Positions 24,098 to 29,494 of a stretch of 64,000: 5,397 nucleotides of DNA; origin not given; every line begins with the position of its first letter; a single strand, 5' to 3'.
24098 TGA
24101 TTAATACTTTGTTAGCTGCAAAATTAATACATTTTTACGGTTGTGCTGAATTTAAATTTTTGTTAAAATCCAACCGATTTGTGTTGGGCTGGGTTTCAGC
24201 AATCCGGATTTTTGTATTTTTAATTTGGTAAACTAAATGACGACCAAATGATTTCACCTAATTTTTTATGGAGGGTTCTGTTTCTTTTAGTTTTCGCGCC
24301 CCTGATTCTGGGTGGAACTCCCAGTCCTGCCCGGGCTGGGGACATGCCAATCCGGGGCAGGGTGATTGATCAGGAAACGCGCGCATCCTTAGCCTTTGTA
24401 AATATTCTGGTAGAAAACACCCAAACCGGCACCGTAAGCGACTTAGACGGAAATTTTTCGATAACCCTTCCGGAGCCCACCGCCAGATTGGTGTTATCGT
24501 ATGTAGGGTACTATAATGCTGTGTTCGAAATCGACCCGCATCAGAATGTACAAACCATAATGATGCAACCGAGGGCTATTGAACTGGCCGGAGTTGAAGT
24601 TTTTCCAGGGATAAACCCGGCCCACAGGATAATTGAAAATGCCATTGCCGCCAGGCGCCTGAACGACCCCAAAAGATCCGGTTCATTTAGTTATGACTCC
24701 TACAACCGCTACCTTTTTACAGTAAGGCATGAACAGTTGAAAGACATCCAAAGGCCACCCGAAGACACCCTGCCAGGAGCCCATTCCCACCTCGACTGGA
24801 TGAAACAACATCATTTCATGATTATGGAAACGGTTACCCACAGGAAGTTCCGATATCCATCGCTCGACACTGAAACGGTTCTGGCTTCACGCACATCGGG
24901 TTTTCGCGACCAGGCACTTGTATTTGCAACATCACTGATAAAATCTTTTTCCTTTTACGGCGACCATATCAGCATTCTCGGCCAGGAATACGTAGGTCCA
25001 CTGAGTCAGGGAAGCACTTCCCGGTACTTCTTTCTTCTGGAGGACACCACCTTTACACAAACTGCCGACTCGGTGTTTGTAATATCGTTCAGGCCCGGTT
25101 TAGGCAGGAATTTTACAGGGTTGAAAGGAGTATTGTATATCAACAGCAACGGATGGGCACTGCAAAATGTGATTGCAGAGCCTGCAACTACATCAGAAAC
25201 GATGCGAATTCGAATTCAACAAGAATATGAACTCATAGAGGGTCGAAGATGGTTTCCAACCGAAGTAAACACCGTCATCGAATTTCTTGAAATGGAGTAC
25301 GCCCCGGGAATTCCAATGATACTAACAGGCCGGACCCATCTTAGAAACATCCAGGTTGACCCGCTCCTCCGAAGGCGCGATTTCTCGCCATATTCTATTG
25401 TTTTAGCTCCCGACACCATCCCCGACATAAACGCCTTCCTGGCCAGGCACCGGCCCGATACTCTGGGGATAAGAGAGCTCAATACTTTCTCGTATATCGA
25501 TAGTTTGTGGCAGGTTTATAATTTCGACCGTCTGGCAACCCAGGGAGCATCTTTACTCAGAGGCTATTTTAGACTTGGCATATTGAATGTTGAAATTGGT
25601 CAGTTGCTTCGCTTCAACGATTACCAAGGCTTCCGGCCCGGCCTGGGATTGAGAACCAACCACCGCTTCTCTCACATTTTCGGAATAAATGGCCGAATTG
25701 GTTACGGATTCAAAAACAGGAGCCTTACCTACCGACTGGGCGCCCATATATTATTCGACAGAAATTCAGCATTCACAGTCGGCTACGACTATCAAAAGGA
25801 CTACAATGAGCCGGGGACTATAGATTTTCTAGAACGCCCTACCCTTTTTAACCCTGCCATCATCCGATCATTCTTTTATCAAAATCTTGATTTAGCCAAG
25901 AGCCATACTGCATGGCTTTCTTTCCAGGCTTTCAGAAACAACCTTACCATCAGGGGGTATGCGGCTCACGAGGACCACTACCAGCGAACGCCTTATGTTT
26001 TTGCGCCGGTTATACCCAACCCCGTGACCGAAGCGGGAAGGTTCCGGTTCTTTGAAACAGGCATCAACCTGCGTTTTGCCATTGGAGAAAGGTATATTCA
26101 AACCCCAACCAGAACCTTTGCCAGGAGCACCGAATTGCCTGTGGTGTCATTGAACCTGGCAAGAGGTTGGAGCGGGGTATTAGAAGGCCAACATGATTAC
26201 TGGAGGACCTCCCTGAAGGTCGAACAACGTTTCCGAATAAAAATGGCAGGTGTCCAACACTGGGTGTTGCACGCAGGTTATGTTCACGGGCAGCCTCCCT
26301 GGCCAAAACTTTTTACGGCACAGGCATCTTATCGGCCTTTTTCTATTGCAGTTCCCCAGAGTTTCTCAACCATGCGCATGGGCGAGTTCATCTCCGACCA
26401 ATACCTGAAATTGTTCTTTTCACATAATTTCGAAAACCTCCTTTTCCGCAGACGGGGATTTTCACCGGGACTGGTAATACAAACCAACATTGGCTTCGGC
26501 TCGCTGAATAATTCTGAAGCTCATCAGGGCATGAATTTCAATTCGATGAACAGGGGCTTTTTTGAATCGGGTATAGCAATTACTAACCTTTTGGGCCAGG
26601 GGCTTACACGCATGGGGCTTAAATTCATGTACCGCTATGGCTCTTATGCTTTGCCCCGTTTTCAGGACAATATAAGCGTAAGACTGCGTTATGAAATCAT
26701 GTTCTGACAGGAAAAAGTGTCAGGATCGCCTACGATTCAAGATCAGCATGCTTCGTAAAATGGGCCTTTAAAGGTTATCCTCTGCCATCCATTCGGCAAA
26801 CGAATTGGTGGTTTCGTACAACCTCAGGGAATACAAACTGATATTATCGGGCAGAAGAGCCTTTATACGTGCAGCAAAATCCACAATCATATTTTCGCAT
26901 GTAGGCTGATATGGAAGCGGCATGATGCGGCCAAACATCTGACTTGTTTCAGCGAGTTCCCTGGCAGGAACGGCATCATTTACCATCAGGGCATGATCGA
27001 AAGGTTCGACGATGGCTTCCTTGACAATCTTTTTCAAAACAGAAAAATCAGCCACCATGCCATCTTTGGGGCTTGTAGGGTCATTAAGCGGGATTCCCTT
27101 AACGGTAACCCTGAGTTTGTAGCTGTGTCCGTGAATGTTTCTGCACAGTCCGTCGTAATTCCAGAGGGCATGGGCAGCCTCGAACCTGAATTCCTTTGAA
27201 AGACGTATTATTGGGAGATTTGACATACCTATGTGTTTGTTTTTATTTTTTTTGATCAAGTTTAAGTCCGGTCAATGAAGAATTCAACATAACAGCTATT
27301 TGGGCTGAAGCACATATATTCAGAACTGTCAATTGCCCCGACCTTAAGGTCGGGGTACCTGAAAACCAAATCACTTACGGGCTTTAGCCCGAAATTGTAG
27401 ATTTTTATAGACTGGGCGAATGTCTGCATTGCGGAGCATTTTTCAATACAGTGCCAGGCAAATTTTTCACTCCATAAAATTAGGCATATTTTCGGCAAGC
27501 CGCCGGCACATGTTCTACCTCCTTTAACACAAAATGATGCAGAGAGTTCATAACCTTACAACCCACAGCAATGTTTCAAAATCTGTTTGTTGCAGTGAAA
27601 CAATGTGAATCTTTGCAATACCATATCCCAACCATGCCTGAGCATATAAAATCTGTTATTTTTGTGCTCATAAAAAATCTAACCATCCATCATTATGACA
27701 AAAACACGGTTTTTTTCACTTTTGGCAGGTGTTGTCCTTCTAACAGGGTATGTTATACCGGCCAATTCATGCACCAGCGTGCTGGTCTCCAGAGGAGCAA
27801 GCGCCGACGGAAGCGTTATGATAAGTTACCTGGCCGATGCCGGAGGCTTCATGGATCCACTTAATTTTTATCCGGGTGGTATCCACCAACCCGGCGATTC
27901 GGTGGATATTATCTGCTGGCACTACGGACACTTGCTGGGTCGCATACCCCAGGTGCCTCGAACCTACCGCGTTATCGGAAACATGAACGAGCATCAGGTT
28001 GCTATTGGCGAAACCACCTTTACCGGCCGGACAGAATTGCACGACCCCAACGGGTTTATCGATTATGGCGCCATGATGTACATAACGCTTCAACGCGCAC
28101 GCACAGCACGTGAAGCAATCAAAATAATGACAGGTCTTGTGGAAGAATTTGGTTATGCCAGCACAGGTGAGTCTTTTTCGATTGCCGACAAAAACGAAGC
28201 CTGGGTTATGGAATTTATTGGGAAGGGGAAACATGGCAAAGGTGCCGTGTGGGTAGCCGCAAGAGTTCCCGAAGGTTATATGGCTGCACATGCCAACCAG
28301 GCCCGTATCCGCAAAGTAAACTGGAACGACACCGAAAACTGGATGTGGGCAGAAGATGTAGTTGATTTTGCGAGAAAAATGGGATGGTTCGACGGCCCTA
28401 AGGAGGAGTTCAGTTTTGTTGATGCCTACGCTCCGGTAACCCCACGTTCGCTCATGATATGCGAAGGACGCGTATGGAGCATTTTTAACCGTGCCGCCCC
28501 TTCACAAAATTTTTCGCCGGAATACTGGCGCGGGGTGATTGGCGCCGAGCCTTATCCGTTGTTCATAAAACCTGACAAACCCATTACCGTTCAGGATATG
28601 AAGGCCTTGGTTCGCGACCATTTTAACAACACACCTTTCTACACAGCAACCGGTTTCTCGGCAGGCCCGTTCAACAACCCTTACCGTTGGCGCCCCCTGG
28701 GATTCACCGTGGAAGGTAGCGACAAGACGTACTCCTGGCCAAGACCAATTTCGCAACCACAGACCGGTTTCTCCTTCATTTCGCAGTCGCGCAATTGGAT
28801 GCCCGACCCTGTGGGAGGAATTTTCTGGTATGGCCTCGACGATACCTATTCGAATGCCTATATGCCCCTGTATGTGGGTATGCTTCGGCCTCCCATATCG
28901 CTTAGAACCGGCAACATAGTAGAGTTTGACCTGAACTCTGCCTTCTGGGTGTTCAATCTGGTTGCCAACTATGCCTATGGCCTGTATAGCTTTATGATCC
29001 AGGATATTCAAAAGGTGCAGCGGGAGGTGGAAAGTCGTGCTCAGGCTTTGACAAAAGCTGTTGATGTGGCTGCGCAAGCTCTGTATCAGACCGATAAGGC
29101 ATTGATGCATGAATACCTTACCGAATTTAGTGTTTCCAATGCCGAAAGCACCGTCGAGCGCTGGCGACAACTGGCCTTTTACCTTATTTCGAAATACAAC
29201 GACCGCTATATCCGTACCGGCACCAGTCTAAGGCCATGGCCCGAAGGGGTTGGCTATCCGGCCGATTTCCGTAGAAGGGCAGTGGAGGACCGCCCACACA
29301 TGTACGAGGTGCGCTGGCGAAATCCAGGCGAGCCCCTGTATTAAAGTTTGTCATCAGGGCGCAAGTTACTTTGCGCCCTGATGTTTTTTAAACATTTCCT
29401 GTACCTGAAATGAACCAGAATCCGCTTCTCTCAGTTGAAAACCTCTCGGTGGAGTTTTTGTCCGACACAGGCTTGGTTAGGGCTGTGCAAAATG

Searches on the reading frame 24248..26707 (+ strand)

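Call 69: search_protein_families(library=pfam, proteins=[window:24248-26707:+], max_evalue=0.00001)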
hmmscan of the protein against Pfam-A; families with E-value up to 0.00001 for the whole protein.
window:24248-26707:+ (819 aa): 4 families
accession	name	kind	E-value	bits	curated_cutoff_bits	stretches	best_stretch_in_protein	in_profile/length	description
PF18939.6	DUF5686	-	4.9e-38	131.4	39.2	1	128-757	1-658/669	Family of unknown function (DUF5686)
PF13715.12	CarbopepD_reg_2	-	2.9e-17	62.9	32.2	1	35-118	1-88/88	CarboxypepD_reg-like domain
PF13620.12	CarboxypepD_reg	-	8.5e-09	36.1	32.3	1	35-98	2-72/82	Carboxypeptidase regulatory-like domain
PF23591.1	CILP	-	4.1e-06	27.1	27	0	34-88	6-59/90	Cartilage intermediate layer protein 1-like domain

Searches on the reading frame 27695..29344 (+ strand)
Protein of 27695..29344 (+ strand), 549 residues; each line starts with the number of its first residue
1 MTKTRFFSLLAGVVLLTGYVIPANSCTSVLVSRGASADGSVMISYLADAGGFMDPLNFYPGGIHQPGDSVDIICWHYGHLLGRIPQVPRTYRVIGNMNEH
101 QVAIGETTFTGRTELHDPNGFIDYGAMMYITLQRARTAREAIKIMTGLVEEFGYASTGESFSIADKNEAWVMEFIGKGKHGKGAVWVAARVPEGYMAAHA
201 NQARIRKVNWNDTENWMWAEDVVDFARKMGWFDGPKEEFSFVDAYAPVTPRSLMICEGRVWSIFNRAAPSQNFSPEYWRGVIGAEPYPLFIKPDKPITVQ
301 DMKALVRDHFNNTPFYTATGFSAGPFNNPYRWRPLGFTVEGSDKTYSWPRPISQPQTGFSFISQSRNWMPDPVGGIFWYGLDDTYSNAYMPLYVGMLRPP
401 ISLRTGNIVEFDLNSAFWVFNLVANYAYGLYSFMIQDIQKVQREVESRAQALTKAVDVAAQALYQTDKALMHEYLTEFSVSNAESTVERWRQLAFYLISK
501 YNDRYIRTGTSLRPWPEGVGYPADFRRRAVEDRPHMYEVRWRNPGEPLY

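Call 69: search_protein_families(library=pfam, proteins=[window:27695-29344:+], max_evalue=0.00001)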
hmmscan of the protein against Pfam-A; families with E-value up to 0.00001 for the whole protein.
window:27695-29344:+ (549 aa): 1 family
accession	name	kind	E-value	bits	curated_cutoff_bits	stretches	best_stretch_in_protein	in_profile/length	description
PF03577.20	Peptidase_C69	-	3.1e-74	250.8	23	1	88-443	82-401/402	Peptidase family C69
